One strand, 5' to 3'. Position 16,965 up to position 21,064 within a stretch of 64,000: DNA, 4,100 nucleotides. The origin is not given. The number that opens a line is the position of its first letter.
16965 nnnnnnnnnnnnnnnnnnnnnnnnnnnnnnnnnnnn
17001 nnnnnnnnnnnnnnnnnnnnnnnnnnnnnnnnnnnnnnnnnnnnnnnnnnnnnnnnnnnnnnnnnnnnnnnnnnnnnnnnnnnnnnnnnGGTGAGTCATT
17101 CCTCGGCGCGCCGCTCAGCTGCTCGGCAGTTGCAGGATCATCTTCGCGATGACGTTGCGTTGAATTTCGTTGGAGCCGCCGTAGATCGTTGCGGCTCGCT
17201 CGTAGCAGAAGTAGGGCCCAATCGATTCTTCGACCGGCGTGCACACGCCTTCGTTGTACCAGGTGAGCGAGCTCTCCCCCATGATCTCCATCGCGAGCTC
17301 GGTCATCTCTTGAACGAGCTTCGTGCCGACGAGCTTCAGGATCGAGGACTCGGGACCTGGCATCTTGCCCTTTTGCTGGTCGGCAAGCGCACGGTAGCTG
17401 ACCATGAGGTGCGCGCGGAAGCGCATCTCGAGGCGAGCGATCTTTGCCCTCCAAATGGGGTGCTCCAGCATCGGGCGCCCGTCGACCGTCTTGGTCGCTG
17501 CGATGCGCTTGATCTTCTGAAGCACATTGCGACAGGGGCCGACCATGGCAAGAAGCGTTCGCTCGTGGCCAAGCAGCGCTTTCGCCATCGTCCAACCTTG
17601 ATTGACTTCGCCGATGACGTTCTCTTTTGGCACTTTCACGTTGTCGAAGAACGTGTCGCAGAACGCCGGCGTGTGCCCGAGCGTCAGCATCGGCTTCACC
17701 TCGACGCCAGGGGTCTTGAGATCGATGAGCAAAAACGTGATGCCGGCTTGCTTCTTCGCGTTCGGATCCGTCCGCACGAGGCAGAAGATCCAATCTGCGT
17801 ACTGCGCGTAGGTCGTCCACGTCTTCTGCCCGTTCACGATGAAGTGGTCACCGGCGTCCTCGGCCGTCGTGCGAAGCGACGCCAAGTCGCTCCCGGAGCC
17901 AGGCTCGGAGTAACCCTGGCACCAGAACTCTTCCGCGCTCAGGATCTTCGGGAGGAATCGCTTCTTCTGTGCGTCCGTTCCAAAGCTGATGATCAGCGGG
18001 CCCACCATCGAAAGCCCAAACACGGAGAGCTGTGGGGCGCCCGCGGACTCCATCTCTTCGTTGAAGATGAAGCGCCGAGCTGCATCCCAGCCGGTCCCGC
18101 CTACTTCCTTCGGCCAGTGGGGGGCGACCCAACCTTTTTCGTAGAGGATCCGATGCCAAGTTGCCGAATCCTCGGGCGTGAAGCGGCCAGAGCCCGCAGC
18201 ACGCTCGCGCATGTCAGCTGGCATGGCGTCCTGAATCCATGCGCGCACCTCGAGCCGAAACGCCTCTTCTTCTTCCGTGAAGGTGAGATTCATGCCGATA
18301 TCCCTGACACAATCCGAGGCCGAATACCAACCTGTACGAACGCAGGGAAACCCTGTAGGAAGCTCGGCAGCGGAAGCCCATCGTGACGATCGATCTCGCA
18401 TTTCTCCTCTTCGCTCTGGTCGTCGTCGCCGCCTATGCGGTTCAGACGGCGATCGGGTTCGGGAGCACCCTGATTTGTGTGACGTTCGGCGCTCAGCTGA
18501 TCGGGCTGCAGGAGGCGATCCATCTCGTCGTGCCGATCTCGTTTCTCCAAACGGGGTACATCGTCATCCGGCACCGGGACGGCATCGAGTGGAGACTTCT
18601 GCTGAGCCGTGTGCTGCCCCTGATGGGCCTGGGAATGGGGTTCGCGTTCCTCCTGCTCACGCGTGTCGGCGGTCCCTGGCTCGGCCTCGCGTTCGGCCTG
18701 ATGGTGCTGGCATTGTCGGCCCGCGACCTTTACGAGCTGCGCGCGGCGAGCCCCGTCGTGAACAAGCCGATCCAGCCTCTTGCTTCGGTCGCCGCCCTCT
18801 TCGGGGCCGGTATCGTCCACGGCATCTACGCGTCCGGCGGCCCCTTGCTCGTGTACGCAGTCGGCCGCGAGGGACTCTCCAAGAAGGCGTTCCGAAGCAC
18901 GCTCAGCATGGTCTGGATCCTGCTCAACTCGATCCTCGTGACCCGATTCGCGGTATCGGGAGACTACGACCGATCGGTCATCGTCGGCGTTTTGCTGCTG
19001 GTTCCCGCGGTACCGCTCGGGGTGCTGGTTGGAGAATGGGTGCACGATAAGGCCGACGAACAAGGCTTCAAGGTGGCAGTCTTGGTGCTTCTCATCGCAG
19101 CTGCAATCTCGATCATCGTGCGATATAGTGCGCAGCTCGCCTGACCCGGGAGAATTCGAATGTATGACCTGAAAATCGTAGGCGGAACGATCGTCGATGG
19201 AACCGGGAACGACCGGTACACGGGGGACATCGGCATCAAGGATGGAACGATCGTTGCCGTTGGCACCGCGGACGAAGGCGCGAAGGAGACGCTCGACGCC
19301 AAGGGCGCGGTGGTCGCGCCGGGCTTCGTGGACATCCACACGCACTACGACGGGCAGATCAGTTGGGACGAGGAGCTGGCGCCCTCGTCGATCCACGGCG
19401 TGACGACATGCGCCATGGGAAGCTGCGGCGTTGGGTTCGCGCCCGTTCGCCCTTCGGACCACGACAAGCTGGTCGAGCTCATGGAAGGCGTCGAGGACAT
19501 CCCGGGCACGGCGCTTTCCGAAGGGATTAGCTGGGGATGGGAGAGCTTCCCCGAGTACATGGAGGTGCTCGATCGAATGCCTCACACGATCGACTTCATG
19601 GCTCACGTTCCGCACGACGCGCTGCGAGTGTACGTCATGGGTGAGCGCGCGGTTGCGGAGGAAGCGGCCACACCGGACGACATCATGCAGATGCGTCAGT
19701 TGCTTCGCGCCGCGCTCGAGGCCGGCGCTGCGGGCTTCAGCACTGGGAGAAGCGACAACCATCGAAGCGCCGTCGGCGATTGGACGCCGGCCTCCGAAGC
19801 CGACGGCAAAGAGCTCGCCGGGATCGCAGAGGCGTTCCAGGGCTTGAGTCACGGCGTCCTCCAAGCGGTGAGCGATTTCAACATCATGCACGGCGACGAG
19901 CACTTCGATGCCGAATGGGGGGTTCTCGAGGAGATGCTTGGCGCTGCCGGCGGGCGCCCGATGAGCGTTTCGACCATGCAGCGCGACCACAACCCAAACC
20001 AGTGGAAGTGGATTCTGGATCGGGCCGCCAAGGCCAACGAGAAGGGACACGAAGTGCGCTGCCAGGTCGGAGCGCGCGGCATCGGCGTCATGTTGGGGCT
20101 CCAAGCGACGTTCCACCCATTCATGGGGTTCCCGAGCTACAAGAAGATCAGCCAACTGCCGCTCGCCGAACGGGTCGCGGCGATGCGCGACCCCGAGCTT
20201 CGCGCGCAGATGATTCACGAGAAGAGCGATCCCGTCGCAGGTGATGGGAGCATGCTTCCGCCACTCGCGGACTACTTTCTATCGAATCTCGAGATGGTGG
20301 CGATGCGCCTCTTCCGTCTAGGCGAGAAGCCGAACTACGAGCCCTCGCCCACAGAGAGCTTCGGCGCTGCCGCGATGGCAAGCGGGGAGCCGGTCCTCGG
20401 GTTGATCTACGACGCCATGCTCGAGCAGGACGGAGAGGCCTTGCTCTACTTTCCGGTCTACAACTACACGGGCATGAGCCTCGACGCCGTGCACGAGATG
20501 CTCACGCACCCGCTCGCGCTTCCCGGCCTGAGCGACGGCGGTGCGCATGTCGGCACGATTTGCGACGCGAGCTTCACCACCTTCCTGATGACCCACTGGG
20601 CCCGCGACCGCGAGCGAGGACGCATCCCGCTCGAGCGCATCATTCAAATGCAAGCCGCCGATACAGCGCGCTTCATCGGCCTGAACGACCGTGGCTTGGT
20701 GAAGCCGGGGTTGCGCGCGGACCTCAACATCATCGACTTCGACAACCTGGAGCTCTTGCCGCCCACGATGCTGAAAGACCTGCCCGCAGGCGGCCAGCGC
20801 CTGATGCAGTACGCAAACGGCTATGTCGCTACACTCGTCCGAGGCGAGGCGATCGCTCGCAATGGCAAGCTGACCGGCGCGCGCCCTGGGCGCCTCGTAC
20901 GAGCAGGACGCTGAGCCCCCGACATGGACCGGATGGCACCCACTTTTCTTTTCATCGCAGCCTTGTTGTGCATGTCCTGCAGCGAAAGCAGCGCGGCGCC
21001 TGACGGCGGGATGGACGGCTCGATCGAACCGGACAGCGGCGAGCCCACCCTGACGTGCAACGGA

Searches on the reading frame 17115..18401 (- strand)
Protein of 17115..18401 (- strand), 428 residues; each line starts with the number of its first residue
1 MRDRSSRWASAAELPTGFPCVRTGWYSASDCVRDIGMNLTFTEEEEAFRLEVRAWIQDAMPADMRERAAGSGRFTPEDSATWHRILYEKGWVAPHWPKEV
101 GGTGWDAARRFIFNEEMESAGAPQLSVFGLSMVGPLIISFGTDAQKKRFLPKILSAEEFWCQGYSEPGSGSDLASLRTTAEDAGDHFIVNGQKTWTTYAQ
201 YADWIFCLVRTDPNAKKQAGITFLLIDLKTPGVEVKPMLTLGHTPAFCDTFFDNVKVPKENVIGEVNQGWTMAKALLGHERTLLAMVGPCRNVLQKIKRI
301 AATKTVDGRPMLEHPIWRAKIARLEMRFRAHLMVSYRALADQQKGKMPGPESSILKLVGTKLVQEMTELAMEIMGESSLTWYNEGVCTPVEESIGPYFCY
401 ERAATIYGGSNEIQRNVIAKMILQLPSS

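Call 7: search_protein_families(library=pfam, proteins=[window:17115-18401:-], max_evalue=0.001)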
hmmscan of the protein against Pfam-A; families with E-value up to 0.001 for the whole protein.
window:17115-18401:- (428 aa): 3 families
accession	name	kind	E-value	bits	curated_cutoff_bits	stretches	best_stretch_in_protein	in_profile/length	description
PF00441.29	Acyl-CoA_dh_1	-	1e-28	100.8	22.4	1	267-422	1-149/150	Acyl-CoA dehydrogenase, C-terminal domain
PF02770.24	Acyl-CoA_dh_M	-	7.8e-21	74.5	33.3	1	161-255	1-97/97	Acyl-CoA dehydrogenase, middle domain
PF02771.21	Acyl-CoA_dh_N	-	1.6e-20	74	22.9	1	42-157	1-113/113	Acyl-CoA dehydrogenase, N-terminal domain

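Call 82: search_protein_families(library=ncbifam, proteins=[window:17115-18401:-], max_evalue=1e-10)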
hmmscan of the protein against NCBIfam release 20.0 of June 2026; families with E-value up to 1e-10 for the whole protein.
window:17115-18401:- (428 aa): 14 families
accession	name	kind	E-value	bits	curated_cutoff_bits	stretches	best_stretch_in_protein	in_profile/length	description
TIGR03204.1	pimC_large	equivalog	4.1e-127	424.3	623.85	1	39-425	2-395/395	pimeloyl-CoA dehydrogenase large subunit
NF042972.1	AcrlCoAredClosAcrC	equivalog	1.9e-37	128.8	640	1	37-423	1-377/378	acryloyl-CoA reductase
NF045552.1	GlutCoADH_Des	equivalog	1.1e-35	123.6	470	1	38-377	2-343/387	glutaryl-CoA dehydrogenase Acd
NF058590.1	AcCoDHFadEBacil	equivalog_domain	1.4e-32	113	600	1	88-423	64-411/586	acyl-CoA dehydrogenase FadE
NF043006.1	CyhCrbnylCoADH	equivalog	1.8e-31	109.5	650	1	84-423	42-376/380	cyclohexane-1-carbonyl-CoA dehydrogenase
NF045652.1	ProlPCPDhRedW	equivalog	2.6e-31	108.8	650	1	77-421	31-372/376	L-prolyl-[peptidyl-carrier protein] dehydrogenase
NF008997.0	PRK12341.1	equivalog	2e-30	106.1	537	1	37-422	1-376/382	acyl-CoA dehydrogenase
NF053553.1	prodigi_MBC_PigA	equivalog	3.1e-26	92.4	500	1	133-421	97-378/381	prodigiosin MBC biosynthesis dehydrogenase PigA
TIGR03207.1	cyc_hxne_CoA_dh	equivalog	8.3e-25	87.3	575.35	1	86-370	41-329/372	cyclohexanecarboxyl-CoA dehydrogenase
NF002885.1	PRK03354.1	equivalog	5.9e-24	84.8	540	1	83-380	43-340/378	crotonobetainyl-CoA dehydrogenase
NF052270.1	Staph_DH_FadE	equivalog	9.3e-23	80.6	600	1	140-422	120-393/400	acyl-CoA dehydrogenase FadE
NF042439.1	SulpropCoADesulf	equivalog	1.4e-19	70.1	600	1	85-424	32-372/379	3-sulfinopropanoyl-CoA desulfinase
NF007000.1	PRK09463.1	subfamily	1.1e-13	50.5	600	1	86-377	82-396/726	acyl-CoA dehydrogenase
NF037942.1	ac_ACP_DH_MbtN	equivalog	2.2e-12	46.4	700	1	138-419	89-362/376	mycobactin biosynthesis acyl-ACP dehydrogenase MbtN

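Call 83: search_solved_structures(query=window:17115-18401:-, max_evalue=1e-20)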
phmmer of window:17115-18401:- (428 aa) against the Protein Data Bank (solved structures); distinct sequences matched with E-value up to 1e-20: 55.
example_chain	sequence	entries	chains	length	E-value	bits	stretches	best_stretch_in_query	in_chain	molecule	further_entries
4x28_A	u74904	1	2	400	4.4e-63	216.9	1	37-427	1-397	Acyl-CoA dehydrogenase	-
6wy9_A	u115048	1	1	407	7.5e-54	186.4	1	46-427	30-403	Acyl-CoA dehydrogenase domain protein Tcur3483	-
6wy8_B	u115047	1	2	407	9.3e-54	186.1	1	46-427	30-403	Acyl-CoA dehydrogenase domain protein Tcur3483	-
1egc_A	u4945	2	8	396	1.2e-39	139.6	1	35-420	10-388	MEDIUM CHAIN ACYL-COA DEHYDROGENASE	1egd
2pg0_A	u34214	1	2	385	2.3e-38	135.4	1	82-421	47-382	Acyl-CoA dehydrogenase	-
8hk0_A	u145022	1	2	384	2.6e-38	135.2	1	39-371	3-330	Acyl-CoA dehydrogenase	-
1ege_A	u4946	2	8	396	1e-37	133.3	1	35-420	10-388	MEDIUM CHAIN ACYL-COA DEHYDROGENASE | Acyl-CoA dehydrogenase, medium-chain specific, mitochondrial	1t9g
2a1t_A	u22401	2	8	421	1e-37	133.3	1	35-420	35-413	Acyl-CoA dehydrogenase, medium-chain specific, mitochondrial precursor | Medium-chain specific acyl-CoA dehydrogenase, mitochondrial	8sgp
4p13_A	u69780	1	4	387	3.7e-37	131.4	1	36-420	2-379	Medium-chain specific acyl-CoA dehydrogenase, mitochondrial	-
3mpi_A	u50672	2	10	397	1.8e-35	125.8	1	84-377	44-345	Glutaryl-CoA dehydrogenase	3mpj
4u83_A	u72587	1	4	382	1.2e-34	123.1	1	90-420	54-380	Acyl-CoA dehydrogenase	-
8i4p_A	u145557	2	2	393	4.8e-33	117.9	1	42-424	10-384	Acyl-CoA dehydrogenase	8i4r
7w0j_A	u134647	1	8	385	5.8e-33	117.6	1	42-424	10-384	Acyl-CoA dehydrogenase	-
2jif_A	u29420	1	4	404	1.6e-32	116.1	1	40-422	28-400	SHORT/BRANCHED CHAIN SPECIFIC ACYL-COA DEHYDROGENASE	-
6fah_C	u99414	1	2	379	7.9e-32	113.9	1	41-424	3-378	Caffeyl-CoA reductase-Etf complex subunit CarC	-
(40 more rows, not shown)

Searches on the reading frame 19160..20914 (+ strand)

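Call 7: search_protein_families(library=pfam, proteins=[window:19160-20914:+], max_evalue=0.001)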
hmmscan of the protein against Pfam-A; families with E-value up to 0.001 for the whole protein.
window:19160-20914:+ (584 aa): 2 families
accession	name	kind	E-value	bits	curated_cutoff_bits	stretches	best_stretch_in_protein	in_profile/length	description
PF07969.17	Amidohydro_3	-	1.7e-47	163.4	29.7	1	43-564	1-470/472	Amidohydrolase family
PF01979.26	Amidohydro_1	-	4e-09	36.6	25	1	457-529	239-322/345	Amidohydrolase family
